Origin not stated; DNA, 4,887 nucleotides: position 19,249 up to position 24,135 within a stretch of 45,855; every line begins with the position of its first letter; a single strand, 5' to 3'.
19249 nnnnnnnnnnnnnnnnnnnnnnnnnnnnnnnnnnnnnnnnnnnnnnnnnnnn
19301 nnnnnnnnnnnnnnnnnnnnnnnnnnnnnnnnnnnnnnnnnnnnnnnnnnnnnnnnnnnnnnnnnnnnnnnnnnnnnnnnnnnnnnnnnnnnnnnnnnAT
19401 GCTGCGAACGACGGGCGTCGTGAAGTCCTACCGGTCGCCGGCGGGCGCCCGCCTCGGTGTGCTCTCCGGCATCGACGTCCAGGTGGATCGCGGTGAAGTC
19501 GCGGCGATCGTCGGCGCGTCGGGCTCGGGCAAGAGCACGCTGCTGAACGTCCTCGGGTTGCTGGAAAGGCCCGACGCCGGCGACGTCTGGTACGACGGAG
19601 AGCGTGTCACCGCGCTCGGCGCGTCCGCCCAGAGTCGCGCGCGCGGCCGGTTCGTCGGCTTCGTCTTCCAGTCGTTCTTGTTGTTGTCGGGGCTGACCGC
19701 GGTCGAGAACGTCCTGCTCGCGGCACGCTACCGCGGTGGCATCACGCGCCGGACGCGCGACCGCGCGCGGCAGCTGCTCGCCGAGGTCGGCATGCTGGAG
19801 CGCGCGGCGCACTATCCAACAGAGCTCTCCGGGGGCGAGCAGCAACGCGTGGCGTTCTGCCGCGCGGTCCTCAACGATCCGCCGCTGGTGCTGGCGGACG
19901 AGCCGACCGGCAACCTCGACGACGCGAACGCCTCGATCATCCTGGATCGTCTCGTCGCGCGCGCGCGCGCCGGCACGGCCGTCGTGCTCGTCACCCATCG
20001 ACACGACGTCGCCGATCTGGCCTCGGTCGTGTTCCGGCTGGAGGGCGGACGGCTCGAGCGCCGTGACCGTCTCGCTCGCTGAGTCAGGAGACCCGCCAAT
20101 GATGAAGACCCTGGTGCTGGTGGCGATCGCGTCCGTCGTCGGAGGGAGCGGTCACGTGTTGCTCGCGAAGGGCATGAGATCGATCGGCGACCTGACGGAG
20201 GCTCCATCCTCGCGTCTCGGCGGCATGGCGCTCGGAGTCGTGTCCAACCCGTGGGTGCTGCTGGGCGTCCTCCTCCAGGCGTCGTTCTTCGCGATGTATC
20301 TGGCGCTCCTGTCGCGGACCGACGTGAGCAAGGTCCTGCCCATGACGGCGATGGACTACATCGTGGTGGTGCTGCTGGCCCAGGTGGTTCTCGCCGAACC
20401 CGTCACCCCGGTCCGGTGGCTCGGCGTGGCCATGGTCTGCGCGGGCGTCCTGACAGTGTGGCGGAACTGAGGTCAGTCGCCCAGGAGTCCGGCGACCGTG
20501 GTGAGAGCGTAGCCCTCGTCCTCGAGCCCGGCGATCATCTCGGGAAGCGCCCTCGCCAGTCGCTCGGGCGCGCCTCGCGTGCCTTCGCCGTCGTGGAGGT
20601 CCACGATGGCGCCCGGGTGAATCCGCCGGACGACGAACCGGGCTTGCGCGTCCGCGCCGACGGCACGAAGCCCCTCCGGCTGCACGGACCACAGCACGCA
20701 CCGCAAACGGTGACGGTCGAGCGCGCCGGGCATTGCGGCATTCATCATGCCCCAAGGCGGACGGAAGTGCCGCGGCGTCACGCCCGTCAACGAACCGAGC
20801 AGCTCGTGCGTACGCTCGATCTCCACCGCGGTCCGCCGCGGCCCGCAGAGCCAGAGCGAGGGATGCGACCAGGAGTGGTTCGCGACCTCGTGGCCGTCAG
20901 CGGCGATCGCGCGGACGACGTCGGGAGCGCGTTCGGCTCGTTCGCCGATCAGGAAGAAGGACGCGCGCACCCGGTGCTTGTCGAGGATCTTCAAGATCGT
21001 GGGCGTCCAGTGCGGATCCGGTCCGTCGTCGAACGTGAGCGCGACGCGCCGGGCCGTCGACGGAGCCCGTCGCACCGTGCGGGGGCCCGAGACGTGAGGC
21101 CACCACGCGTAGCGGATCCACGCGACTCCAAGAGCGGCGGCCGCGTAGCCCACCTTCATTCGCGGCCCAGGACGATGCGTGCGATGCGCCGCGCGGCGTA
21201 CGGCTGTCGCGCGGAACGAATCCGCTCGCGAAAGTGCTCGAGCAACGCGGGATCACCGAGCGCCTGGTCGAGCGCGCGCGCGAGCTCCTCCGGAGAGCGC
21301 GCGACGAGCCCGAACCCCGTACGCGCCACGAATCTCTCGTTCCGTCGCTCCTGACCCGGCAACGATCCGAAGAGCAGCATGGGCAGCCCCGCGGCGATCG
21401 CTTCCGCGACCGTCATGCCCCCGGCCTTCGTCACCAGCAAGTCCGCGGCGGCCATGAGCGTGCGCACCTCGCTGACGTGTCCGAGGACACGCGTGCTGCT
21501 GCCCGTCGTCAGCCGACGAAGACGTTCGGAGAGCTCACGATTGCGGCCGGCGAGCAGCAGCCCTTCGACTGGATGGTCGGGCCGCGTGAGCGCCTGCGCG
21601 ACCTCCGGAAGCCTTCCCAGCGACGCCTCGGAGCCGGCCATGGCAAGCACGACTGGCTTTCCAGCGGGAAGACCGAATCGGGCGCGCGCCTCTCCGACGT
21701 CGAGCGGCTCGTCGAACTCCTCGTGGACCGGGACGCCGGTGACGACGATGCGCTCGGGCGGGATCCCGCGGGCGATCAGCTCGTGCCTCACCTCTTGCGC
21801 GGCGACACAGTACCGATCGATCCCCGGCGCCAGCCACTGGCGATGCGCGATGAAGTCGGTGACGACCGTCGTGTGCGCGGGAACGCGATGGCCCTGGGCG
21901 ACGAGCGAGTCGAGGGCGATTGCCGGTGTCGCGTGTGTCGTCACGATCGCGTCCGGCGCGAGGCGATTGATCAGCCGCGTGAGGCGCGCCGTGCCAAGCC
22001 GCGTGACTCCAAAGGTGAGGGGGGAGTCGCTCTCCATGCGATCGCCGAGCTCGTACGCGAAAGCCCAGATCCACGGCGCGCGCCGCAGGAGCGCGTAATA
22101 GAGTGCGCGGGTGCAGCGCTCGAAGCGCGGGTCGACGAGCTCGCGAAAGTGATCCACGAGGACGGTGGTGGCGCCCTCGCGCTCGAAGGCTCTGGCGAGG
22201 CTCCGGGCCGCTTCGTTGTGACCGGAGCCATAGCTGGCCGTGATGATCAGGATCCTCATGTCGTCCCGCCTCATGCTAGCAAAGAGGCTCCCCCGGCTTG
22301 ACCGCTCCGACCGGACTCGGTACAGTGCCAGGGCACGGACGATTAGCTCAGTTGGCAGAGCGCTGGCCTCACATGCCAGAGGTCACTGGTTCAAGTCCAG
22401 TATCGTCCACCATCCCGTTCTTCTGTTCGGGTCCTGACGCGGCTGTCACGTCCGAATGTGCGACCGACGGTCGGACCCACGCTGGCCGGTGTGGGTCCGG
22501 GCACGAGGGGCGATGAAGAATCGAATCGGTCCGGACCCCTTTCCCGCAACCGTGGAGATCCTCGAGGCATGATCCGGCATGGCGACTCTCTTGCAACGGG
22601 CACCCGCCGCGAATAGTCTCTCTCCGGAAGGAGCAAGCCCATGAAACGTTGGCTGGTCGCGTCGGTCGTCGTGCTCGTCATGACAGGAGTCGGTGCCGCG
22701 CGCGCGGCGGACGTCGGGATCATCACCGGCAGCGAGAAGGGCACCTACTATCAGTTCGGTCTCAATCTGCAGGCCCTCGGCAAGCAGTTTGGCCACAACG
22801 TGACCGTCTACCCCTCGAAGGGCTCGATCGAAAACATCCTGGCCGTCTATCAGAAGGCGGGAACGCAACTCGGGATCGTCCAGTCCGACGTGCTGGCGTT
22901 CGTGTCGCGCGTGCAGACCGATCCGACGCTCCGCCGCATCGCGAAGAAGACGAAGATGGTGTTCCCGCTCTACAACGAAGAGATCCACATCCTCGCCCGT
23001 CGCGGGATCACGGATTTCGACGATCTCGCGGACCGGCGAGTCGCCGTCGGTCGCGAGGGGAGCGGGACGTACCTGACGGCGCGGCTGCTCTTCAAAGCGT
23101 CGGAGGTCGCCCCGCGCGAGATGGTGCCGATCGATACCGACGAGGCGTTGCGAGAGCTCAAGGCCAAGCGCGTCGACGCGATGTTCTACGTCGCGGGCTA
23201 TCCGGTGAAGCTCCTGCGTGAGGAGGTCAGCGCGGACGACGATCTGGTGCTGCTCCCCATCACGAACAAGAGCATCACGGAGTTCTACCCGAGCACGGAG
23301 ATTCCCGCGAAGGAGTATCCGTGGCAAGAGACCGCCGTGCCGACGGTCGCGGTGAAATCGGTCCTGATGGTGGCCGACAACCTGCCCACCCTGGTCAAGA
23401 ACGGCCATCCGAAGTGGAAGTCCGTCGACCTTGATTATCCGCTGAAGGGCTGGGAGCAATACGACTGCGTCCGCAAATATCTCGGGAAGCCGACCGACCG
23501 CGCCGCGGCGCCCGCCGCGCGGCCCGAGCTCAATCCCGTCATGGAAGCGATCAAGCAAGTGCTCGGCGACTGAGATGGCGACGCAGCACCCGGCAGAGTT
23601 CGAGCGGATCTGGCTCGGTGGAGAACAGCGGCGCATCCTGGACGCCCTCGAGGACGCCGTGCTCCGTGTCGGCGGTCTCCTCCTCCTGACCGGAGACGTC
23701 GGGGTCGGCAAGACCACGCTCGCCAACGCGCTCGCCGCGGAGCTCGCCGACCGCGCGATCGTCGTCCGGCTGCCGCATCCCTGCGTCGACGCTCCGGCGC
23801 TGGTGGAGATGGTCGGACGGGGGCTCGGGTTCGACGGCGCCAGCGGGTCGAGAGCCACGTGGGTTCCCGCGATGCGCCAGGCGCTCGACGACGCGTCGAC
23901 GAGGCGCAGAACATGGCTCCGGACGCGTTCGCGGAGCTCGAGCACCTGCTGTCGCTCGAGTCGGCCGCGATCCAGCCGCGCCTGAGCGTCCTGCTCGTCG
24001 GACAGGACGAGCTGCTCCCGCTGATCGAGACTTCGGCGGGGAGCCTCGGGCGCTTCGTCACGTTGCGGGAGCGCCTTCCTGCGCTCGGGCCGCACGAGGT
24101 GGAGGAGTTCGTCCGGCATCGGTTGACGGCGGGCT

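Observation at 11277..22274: Orphan type II PKS/FAS-like envelope-lipid locus: two KS plus dead-KS pairs around one ACP, operonic with GT2, flavin halogenase and MacB-type exporter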

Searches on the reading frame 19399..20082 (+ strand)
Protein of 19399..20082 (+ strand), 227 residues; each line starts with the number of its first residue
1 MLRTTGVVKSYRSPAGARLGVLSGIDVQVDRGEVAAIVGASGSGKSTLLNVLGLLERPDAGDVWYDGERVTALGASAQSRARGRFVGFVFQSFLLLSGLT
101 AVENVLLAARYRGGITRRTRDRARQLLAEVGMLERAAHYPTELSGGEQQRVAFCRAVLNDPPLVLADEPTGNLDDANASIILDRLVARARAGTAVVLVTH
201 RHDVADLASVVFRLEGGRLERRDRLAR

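Call 9: search_protein_families(library=pfam, proteins=[window:19399-20082:+], max_evalue=0.01)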
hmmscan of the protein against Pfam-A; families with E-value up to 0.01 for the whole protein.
window:19399-20082:+ (227 aa): 8 families
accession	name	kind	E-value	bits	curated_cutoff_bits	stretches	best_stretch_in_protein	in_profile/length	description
PF00005.33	ABC_tran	-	3.1e-32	112.5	25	1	22-170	1-136/137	ABC transporter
PF13304.12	AAA_21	-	4.7e-07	30.6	27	1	34-58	1-25/304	AAA domain, putative AbiEii toxin, Type IV TA system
PF02463.25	SMC_N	-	9.6e-07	28.9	40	1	132-213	126-210/220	RecF/RecN/SMC N terminal domain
PF13555.12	AAA_29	-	7.7e-05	22.8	27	1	23-49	13-39/61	P-loop containing region of AAA domain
PF13191.12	AAA_16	-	0.0038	18.2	32.6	0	31-196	23-165/167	AAA ATPase domain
PF13481.12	AAA_25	-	0.0042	17.2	27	0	30-52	31-53/195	AAA domain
PF03193.22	RsgA_GTPase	-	0.0043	17.3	30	1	32-52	106-126/174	RsgA GTPase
PF01580.24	FtsK_SpoIIIE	-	0.0056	16.6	24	0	23-52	27-59/221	FtsK/SpoIIIE family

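Call 10: search_protein_families(library=ncbifam, proteins=[window:19399-20082:+], max_evalue=0.01)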
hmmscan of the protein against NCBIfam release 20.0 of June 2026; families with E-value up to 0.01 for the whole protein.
window:19399-20082:+ (227 aa): 191 families (the best 25 are shown)
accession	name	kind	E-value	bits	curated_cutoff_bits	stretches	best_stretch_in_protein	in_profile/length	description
TIGR02211.1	LolD_lipo_ex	equivalog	1.2e-57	194.9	307.75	1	1-220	1-220/221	lipoprotein-releasing ABC transporter ATP-binding protein LolD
NF038007.1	ABC_ATP_DarD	equivalog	5.9e-56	189.4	375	1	7-219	7-218/218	darobactin export ABC transporter ATP-binding protein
NF008639.0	PRK11629.1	equivalog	1.1e-52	178.8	360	1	8-221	13-226/234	lipoprotein-releasing ABC transporter ATP-binding protein LolD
TIGR03608.1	L_ocin_972_ABC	subfamily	2e-52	177.6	254.85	1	20-212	12-204/206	putative bacteriocin export ABC transporter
TIGR02673.1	FtsE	equivalog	5.6e-52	176.5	264.85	1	6-207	6-202/214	cell division ATP-binding protein FtsE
NF007826.0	PRK10535.1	equivalog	4.9e-51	173.8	966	1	2-219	5-221/648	macrolide ABC transporter ATP-binding protein/permease MacB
NF007879.0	PRK10584.1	equivalog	8.4e-51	172.9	336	1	17-220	21-225/228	putative ABC transporter ATP-binding protein YbbA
TIGR02982.1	heterocyst_DevA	subfamily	4.1e-46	157.3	295.8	1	16-219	15-219/220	ABC exporter ATP-binding subunit, DevA family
NF007027.0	PRK09493.1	equivalog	5e-44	150.4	379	1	19-219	14-214/240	glutamine ABC transporter ATP-binding protein GlnQ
NF008428.0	PRK11264.1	equivalog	1.3e-39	136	406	1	21-217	18-220/250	L-cystine ABC transporter ATP-binding protein TcyN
TIGR02314.1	ABC_MetN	equivalog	4.5e-39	134.4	499.7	1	15-220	14-220/343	methionine ABC transporter ATP-binding protein MetN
TIGR02315.1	ABC_phnC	equivalog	4.7e-39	134.3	266.1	1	3-205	3-209/243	phosphonate ABC transporter ATP-binding protein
TIGR01186.1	proV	subfamily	1.2e-36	126.6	326.6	1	16-205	4-193/363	betaine/proline/choline family ABC transporter ATP-binding protein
TIGR03265.1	PhnT2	equivalog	2.9e-35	122.1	457.7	1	20-205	18-198/353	putative 2-aminoethylphosphonate ABC transporter ATP-binding protein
TIGR00968.1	3a0106s01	subfamily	1.4e-34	119.7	342.75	1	19-221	13-211/237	sulfate ABC transporter ATP-binding protein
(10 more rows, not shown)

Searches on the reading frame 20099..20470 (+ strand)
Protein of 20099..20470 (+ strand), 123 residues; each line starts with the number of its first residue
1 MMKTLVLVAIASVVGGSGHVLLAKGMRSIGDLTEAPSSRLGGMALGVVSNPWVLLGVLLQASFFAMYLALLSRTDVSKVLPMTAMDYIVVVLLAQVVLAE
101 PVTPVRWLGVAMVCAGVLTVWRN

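Call 9: search_protein_families(library=pfam, proteins=[window:20099-20470:+], max_evalue=0.01)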
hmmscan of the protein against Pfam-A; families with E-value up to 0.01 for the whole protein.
window:20099-20470:+ (123 aa): 2 families
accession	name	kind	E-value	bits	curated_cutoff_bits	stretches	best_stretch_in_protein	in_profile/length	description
PF00892.27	EamA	-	6e-08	33.5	28.2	1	53-120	66-133/135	EamA-like transporter family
PF10639.15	TMEM234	-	0.00021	21.8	30.1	1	15-118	8-110/113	Putative transmembrane family 234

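Call 10: search_protein_families(library=ncbifam, proteins=[window:20099-20470:+], max_evalue=0.01)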
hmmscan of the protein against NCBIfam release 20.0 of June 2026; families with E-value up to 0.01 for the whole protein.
window:20099-20470:+ (123 aa): 4 families
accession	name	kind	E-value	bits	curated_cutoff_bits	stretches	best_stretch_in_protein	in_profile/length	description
NF011625.2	PRK15051.1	equivalog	3.1e-06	27.4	92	1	54-118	41-105/111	4-amino-4-deoxy-L-arabinose-phosphoundecaprenol flippase subunit ArnE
NF002816.2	PRK02971.1-2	equivalog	0.00071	20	99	1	9-122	3-118/120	4-amino-4-deoxy-L-arabinose-phosphoundecaprenol flippase subunit ArnF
TIGR00950.1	2A78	equivalog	0.0032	16.9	230.2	1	50-118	193-264/264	carboxylate/amino acid/amine transporter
TIGR03340.1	phn_DUF6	hypoth_equivalog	0.0033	17.1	288.15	1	60-118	73-131/281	phosphonate utilization associated putative membrane protein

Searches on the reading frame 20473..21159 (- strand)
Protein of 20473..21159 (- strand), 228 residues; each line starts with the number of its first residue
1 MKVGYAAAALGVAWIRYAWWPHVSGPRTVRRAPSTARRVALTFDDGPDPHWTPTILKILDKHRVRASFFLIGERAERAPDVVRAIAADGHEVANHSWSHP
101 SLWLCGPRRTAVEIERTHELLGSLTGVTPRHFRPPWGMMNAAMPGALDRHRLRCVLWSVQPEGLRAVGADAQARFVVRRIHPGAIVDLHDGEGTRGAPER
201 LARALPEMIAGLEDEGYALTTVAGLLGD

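Call 13: search_protein_families(library=pfam, proteins=[window:20473-21159:-], max_evalue=0.001)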
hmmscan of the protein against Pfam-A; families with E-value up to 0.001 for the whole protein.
window:20473-21159:- (228 aa): 1 family
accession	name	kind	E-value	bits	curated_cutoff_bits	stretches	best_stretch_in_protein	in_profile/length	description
PF01522.26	Polysacc_deac_1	-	4.9e-35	120.6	23.1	1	34-152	4-121/124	Polysaccharide deacetylase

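Call 23: search_protein_families(library=ncbifam, proteins=[window:20473-21159:-], max_evalue=0.001)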
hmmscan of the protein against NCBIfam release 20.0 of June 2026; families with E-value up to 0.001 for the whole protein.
window:20473-21159:- (228 aa): 10 families
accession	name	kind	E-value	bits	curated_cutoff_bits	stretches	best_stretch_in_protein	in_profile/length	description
TIGR04243.1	nodulat_NodB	equivalog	5.9e-41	140.1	240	1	37-219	2-193/197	chitooligosaccharide deacetylase NodB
TIGR02764.1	spore_ybaN_pdaB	equivalog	1.3e-38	132.7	237.4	1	35-226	4-191/191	polysaccharide deacetylase family sporulation protein PdaB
NF045821.1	PgAcgDacpgdA1_Bac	equivalog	1.2e-35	122.8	400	1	33-208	84-261/282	peptidoglycan-N-acetylglucosamine deacetylase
TIGR02873.1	spore_ylxY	hypoth_equivalog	2.3e-30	105.7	391.5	1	40-226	88-267/268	probable sporulation protein, polysaccharide deacetylase family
NF045820.1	PgAcgDacpgdA_Strep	equivalog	5.9e-28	97.9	800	1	37-227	268-449/463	peptidoglycan-N-acetylglucosamine deacetylase PgdA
TIGR02884.1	spore_pdaA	equivalog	7.9e-27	94.4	298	1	35-223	35-221/224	delta-lactam-biosynthetic de-N-acetylase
TIGR03006.1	pepcterm_polyde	equivalog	1.3e-17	63.9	276.2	1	53-138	37-122/272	XrtA system polysaccharide deacetylase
NF045822.1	PgAcgDacpgdA2_Bac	equivalog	1.1e-16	61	400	1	36-141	68-173/274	peptidoglycan-N-acetylglucosamine deacetylase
NF050820.1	PolSacchBiosHfsH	equivalog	6.3e-05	22.8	400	1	36-171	33-172/249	oligosaccharide deacetylase HfsH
TIGR03212.1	uraD_N-term-dom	equivalog_domain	0.00063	18.9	424.6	0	55-130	82-157/297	allantoinase PuuE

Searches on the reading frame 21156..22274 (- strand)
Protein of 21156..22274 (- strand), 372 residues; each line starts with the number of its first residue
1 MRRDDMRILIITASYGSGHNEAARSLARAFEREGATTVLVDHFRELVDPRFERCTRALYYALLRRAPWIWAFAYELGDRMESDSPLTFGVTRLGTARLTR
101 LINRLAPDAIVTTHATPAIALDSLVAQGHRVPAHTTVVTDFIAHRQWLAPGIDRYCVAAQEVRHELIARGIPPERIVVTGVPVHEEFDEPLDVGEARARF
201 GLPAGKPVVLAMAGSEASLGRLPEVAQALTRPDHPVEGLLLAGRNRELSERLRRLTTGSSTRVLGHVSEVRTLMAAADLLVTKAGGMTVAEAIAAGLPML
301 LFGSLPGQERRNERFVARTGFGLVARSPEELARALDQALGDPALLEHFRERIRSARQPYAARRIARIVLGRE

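Call 13: search_protein_families(library=pfam, proteins=[window:21156-22274:-], max_evalue=0.001)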
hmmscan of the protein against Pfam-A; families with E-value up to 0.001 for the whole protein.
window:21156-22274:- (372 aa): 5 families
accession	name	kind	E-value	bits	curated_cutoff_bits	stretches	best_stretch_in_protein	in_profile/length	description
PF06925.17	MGDG_synth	-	4.2e-27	95.7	25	1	19-183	1-169/169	Monogalactosyldiacylglycerol (MGDG) synthase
PF00534.26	Glycos_transf_1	-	1.4e-11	44.7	26.4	1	219-353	30-170/172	Glycosyl transferases group 1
PF13692.12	Glyco_trans_1_4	-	4.4e-09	37.2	27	1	231-341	30-142/142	Glycosyl transferases group 1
PF02350.25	Epimerase_2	-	3.9e-08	33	30.6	1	155-367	126-345/347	UDP-N-acetylglucosamine 2-epimerase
PF04101.22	Glyco_tran_28_C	-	3.8e-06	27.5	22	1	259-339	54-137/166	Glycosyltransferase family 28 C-terminal domain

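Call 23: search_protein_families(library=ncbifam, proteins=[window:21156-22274:-], max_evalue=0.001)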
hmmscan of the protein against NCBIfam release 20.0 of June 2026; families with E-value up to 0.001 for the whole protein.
window:21156-22274:- (372 aa): 4 families
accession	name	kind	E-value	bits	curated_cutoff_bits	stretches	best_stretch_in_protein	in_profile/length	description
NF010135.0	PRK13609.1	equivalog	2.3e-71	240.8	500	1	5-369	4-366/388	diglucosyl diacylglycerol synthase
NF010134.0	PRK13608.1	equivalog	3.1e-44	151.6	557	1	4-369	4-366/391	diglucosyl diacylglycerol synthase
TIGR01133.1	murG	equivalog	1.2e-15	57.3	250.25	1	152-367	139-352/353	undecaprenyldiphospho-muramoylpentapeptide beta-N-acetylglucosaminyltransferase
NF009102.0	PRK12446.1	equivalog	0.00095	18.2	339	0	164-302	144-278/352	undecaprenyldiphospho-muramoylpentapeptide beta-N-acetylglucosaminyltransferase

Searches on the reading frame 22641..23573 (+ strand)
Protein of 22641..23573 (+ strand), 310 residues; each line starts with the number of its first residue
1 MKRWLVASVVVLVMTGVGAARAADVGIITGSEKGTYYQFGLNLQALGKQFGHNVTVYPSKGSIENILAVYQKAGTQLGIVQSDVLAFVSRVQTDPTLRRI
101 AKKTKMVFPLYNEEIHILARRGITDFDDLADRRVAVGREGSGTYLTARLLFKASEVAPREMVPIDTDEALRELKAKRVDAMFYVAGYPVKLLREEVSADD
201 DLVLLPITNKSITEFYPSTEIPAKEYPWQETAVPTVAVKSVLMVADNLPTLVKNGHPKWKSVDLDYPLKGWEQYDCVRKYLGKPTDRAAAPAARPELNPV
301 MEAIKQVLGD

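Call 13: search_protein_families(library=pfam, proteins=[window:22641-23573:+], max_evalue=0.001)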
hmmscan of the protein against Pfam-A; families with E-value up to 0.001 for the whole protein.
window:22641-23573:+ (310 aa): 1 family
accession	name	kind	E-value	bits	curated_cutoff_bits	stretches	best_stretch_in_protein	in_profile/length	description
PF16868.10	NMT1_3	-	1.3e-28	100.9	27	1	27-249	1-236/289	NMT1-like family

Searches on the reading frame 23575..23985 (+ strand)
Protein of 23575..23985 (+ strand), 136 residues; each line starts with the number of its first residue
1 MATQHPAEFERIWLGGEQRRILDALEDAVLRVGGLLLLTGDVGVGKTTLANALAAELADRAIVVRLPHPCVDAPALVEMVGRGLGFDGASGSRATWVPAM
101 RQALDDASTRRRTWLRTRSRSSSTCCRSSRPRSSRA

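Call 13: search_protein_families(library=pfam, proteins=[window:23575-23985:+], max_evalue=0.001)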
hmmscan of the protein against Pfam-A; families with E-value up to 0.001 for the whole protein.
window:23575-23985:+ (136 aa): 6 families
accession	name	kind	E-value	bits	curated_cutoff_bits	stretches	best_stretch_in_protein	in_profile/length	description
PF13401.12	AAA_22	-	8.5e-10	39.5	27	1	33-109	5-84/130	AAA domain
PF13191.12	AAA_16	-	1.2e-09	39.3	32.6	1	17-109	8-103/167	AAA ATPase domain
PF20720.3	nSTAND3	-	1.9e-05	24.8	27.2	1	30-63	14-48/155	Novel STAND NTPase 3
PF02367.23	TsaE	-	0.00023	21.5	26.6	1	29-58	17-46/128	Threonylcarbamoyl adenosine biosynthesis protein TsaE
PF00004.35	AAA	-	0.00026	21.9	21.2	1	36-66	1-31/131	ATPase family associated with various cellular activities (AAA)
PF13481.12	AAA_25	-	0.0003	20.9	27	1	24-59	24-59/195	AAA domain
